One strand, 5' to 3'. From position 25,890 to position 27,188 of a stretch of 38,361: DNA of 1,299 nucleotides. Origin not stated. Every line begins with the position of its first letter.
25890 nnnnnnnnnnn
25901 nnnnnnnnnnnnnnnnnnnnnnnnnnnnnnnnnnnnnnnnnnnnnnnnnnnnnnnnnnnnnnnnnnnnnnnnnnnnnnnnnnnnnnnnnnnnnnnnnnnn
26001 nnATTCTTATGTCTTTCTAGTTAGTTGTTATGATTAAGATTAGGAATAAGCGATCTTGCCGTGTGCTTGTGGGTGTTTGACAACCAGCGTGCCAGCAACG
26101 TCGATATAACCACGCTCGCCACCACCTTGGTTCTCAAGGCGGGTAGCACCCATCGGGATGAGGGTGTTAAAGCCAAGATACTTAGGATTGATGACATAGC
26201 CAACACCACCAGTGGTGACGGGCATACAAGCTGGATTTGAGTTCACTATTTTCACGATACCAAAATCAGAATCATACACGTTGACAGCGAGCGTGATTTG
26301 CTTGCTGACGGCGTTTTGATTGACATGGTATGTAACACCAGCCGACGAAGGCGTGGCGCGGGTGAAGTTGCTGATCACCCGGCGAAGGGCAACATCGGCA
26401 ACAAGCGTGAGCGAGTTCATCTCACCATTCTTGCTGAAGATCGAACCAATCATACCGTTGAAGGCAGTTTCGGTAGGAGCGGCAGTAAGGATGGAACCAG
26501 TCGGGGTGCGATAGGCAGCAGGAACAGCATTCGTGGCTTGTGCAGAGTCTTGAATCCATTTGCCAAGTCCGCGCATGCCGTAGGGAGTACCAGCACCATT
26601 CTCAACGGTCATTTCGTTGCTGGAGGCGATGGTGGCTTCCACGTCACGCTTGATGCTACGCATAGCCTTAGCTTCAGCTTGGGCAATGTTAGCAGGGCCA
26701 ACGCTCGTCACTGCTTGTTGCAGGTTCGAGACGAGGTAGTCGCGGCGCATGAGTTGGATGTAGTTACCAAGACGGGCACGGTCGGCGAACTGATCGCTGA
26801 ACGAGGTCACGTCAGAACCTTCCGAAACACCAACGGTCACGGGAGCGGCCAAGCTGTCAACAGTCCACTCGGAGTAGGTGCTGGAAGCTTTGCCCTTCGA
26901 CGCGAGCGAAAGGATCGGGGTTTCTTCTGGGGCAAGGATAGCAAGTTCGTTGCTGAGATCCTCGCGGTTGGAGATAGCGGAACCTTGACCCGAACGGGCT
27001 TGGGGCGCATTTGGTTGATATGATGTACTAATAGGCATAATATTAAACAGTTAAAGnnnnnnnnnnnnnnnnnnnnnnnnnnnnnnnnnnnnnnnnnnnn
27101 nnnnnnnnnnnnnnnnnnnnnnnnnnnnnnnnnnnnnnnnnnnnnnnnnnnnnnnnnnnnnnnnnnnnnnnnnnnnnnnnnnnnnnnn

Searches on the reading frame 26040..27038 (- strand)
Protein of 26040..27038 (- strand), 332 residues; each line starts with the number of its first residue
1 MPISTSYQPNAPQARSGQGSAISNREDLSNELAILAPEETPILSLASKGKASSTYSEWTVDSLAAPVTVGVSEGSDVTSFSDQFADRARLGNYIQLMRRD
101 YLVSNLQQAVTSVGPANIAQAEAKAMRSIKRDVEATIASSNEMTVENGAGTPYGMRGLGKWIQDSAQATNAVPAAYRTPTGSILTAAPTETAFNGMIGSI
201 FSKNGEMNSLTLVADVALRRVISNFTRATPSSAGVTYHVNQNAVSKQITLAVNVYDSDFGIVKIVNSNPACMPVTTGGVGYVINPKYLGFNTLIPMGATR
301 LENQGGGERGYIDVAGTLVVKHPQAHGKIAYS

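Call 7: search_protein_families(library=phrogs, proteins=[window:26040-27038:-], max_evalue=0.001)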
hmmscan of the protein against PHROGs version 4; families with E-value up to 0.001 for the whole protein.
window:26040-27038:- (332 aa): 1 family
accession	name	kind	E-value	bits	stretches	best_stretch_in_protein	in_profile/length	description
phrog_1328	-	head and packaging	2.2e-53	183.3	1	21-330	17-304/583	major head protein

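Call 44: search_dna_similar(query=window:26040-27038:-, collection=phages, mode=protein, max_rows=15)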
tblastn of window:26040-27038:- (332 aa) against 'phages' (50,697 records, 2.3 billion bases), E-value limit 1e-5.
Records with a match: 163; places in all: 165; records where one place covers at least 80% of the query: 145.
Best place of each record, by identity: <60% 163.
By first word of the organism name: Pseudomonas 104; Vibrio 16; Caudoviricetes 10; Sulfitobacter 7; Rhizobium 5; Cronobacter 5; Ochrobactrum 2; Bruynoghevirus 2; Phage 1; Methylophilales 1; and 10 more.
By host as written in the record: Pseudomonas aeruginosa 39; - 24; Pseudomonas aeruginosa PAO1 16; Sulfitobacter sp. CB2047 6; Pseudomonas sp. 6; Pseudomonas aeruginosa strain PAO1 deltafliF 4; Vibrio parahaemolyticus 3; Vibrio alginolyticus 3; and 51 more.
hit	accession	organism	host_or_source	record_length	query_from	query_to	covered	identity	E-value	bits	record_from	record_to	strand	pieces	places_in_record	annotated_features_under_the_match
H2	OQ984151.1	Phage C75C1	-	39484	19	329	94%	56.5%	2e-109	355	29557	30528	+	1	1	major head protein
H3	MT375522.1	Methylophilales phage Venkman EXVC282S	Methylophilales bacterium H5P1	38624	20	330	94%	32.8%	6e-27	117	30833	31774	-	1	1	major capsid protein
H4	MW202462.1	Caudoviricetes sp.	Manatee Spring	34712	20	327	93%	31.7%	1e-20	99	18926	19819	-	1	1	major capsid protein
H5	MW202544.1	Bacteriophage sp.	Manatee Spring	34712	20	327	93%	31.7%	1e-20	99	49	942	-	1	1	major capsid protein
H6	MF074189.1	Sinorhizobium phage phiM5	Sinorhizobium meliloti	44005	25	327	91%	31.0%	1e-18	93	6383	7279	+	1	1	major capsid protein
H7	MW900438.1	Vibrio phage vB_ValP_VA-RY-3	Vibrio alginolyticus RY-3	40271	24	326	91%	29.9%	4e-19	94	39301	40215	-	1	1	major head protein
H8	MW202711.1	Caudoviricetes sp.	Manatee Spring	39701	25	327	91%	29.7%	2e-18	92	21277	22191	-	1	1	major capsid protein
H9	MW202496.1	Caudoviricetes sp.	Manatee Spring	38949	25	329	92%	29.4%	2e-16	86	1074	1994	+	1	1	major capsid protein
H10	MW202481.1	Caudoviricetes sp.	Manatee Spring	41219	20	330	94%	28.8%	2e-16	86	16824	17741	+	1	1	major capsid protein | hypothetical protein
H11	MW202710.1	Caudoviricetes sp.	Manatee Spring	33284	20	330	94%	28.6%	1e-16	87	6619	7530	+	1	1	major capsid protein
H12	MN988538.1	Rhizobium phage RHph_Y25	Rhizobium etli N6212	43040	20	327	93%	28.7%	2e-21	101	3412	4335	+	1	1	major head protein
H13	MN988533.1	Rhizobium phage RHph_N2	Rhizobium etli N741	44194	20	327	93%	28.7%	2e-21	101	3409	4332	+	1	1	major head protein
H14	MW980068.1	Rhizobium phage RHEph18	Rhizobium etli sv. phaseoli N561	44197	20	327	93%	28.7%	2e-21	101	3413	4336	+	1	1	major head protein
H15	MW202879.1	Caudoviricetes sp.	Manatee Spring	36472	25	327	91%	28.5%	2e-15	83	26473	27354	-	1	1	major capsid protein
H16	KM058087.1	Cronobacter phage vB_CsaP_Ss1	Cronobacter sakazakii ATCC BAA 894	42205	24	326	91%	27.6%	1e-19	96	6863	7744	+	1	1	major head protein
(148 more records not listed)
